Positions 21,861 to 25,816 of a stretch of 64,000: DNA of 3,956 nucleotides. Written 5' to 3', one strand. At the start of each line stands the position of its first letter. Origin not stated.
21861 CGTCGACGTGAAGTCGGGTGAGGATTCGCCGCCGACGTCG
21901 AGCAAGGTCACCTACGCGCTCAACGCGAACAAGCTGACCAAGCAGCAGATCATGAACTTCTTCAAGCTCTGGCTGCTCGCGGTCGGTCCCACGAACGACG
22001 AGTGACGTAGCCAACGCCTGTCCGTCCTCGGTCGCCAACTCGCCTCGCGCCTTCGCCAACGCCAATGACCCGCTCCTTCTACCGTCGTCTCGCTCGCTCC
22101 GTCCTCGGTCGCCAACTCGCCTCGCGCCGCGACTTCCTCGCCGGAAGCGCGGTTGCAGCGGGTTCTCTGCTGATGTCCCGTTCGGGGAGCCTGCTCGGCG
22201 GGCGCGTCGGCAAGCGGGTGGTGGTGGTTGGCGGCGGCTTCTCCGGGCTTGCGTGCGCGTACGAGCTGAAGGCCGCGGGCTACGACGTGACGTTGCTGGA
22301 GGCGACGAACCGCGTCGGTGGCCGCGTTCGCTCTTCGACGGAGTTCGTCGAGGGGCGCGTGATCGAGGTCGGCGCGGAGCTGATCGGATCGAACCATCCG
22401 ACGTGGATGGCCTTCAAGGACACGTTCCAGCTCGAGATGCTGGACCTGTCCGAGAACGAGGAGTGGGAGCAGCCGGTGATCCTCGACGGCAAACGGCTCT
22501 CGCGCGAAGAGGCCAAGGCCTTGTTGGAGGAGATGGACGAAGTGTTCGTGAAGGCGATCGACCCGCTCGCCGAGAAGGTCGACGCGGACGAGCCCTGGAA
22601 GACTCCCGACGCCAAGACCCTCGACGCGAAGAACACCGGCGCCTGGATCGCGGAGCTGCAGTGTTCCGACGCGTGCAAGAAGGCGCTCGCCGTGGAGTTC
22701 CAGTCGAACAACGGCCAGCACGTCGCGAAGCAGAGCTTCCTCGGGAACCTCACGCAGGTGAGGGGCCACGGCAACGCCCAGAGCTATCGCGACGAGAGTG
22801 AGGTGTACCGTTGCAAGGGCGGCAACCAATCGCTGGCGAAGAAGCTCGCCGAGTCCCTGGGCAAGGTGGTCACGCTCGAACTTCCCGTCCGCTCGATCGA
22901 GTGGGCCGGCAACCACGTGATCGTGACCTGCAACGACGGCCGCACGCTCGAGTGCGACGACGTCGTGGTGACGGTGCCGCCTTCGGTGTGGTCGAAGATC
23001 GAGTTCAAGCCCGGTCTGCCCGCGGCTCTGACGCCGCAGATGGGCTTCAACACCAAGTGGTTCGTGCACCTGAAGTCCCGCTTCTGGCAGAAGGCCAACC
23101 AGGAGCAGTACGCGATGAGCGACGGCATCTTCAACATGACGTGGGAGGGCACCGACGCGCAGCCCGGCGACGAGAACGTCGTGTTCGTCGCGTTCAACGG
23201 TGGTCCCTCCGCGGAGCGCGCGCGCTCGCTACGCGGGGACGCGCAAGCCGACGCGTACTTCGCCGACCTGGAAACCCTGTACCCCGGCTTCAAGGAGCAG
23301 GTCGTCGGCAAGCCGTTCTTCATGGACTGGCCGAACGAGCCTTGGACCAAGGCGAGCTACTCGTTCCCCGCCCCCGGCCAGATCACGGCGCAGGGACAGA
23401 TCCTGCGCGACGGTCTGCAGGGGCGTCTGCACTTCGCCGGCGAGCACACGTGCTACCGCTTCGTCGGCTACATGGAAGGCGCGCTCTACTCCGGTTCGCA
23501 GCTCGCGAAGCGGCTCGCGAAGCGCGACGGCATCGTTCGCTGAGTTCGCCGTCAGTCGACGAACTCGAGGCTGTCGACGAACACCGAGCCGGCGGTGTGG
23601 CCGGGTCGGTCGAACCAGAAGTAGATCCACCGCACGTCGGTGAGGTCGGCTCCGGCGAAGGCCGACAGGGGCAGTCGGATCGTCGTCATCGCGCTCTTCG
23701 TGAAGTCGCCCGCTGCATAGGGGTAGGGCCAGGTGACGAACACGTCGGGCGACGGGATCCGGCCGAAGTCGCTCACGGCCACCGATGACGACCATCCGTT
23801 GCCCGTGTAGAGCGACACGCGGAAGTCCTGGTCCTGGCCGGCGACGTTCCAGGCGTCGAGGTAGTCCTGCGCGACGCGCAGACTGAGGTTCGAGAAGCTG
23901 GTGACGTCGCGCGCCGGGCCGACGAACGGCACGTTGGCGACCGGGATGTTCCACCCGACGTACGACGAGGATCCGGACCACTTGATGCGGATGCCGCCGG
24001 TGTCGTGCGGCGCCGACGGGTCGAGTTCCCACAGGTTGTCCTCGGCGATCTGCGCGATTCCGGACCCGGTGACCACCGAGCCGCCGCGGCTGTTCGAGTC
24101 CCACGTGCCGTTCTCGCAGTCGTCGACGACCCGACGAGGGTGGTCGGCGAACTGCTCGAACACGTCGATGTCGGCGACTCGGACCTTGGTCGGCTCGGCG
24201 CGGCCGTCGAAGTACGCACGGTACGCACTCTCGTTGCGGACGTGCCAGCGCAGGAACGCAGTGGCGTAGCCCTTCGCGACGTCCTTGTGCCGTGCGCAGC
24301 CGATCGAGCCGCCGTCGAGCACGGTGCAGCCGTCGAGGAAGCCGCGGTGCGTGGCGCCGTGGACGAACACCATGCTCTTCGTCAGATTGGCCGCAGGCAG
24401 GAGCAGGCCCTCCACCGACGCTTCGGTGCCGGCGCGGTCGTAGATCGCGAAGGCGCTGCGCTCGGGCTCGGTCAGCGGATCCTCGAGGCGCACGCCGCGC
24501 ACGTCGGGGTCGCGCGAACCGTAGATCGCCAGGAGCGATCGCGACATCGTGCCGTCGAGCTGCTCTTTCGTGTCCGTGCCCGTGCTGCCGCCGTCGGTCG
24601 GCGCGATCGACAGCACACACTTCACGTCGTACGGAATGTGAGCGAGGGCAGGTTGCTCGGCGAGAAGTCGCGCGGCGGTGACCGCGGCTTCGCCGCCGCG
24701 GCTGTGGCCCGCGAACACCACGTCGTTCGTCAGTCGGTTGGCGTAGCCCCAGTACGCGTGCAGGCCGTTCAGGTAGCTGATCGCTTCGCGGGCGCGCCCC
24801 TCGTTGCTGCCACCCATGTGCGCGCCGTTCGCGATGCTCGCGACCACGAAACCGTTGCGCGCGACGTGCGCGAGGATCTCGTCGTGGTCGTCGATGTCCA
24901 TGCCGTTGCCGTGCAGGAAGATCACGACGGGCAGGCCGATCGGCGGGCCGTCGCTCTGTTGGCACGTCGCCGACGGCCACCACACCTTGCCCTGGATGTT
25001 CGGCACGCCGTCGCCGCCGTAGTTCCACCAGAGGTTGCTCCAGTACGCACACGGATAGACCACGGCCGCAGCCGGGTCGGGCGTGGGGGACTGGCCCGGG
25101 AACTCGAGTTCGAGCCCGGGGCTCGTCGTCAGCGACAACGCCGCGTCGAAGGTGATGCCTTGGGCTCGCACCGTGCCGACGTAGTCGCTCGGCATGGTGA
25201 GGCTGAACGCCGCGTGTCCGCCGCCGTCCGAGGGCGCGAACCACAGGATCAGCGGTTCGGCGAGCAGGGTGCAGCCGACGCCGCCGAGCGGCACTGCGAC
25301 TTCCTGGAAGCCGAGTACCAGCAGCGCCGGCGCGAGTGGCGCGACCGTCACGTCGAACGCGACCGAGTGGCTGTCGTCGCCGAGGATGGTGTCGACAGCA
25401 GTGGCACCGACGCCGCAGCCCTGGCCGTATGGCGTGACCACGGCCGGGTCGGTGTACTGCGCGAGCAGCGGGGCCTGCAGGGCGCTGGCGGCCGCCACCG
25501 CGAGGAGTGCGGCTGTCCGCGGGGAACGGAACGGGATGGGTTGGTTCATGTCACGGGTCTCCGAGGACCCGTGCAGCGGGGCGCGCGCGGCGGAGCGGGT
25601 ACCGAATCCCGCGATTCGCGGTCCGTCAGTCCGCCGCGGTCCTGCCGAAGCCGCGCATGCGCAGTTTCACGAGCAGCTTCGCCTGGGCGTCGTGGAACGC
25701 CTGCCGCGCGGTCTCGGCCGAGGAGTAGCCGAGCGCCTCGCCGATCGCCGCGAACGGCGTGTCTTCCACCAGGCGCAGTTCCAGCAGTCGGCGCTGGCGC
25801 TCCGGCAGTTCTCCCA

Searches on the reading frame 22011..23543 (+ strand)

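Call 60: search_protein_families(library=pfam, proteins=[window:22011-23543:+], max_evalue=0.00001)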
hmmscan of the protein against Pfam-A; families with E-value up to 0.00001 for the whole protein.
window:22011-23543:+ (510 aa): 7 families
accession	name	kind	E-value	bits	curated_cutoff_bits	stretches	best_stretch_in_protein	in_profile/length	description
PF01593.30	Amino_oxidase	-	3.7e-58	198.3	19.8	1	77-502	1-442/443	Flavin containing amine oxidoreductase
PF13450.12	NAD_binding_8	-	6.2e-15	55.7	21.9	1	72-135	1-64/68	NAD(P)-binding Rossmann-like domain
PF01266.30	DAO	-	4.4e-11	43.4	27.9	1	69-161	1-58/353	FAD dependent oxidoreductase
PF07992.20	Pyr_redox_2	-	7.8e-09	35.8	26.1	1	66-105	141-179/291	Pyridine nucleotide-disulphide oxidoreductase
PF03486.20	HI0933_like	-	5.1e-07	29.8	50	0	69-109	2-42/244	HI0933-like protein Rossmann domain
PF00890.30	FAD_binding_2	-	1e-06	28.7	20.4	1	70-107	2-39/414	FAD binding domain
PF00070.33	Pyr_redox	-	1.8e-06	28.8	22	1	69-103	1-35/82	Pyridine nucleotide-disulphide oxidoreductase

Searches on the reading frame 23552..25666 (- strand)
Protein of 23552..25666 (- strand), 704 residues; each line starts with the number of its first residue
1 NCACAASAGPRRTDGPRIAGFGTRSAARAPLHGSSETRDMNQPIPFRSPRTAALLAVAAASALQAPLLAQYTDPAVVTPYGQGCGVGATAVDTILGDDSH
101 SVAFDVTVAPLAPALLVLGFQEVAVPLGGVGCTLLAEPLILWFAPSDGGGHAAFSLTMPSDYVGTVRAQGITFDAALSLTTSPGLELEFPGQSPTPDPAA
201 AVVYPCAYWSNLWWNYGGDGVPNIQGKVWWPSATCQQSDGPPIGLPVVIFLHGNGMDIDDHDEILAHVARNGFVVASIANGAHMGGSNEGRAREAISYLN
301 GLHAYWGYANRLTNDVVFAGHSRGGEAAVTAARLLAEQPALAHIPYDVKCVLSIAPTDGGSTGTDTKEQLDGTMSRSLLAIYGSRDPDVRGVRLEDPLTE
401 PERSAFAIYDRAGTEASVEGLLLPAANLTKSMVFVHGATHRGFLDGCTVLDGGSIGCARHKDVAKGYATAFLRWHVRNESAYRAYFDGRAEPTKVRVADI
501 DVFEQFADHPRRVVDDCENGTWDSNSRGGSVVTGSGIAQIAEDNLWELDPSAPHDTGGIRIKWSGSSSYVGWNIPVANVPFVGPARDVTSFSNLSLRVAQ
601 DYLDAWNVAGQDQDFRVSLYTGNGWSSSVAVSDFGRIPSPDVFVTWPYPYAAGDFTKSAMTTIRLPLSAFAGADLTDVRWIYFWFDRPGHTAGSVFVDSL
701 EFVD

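Call 60: search_protein_families(library=pfam, proteins=[window:23552-25666:-], max_evalue=0.00001)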
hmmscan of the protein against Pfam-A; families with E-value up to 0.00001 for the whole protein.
window:23552-25666:- (704 aa): 1 family
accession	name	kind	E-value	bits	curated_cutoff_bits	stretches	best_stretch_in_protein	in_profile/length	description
PF07224.18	Chlorophyllase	-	1.5e-06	27.7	26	1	246-370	43-166/301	Chlorophyllase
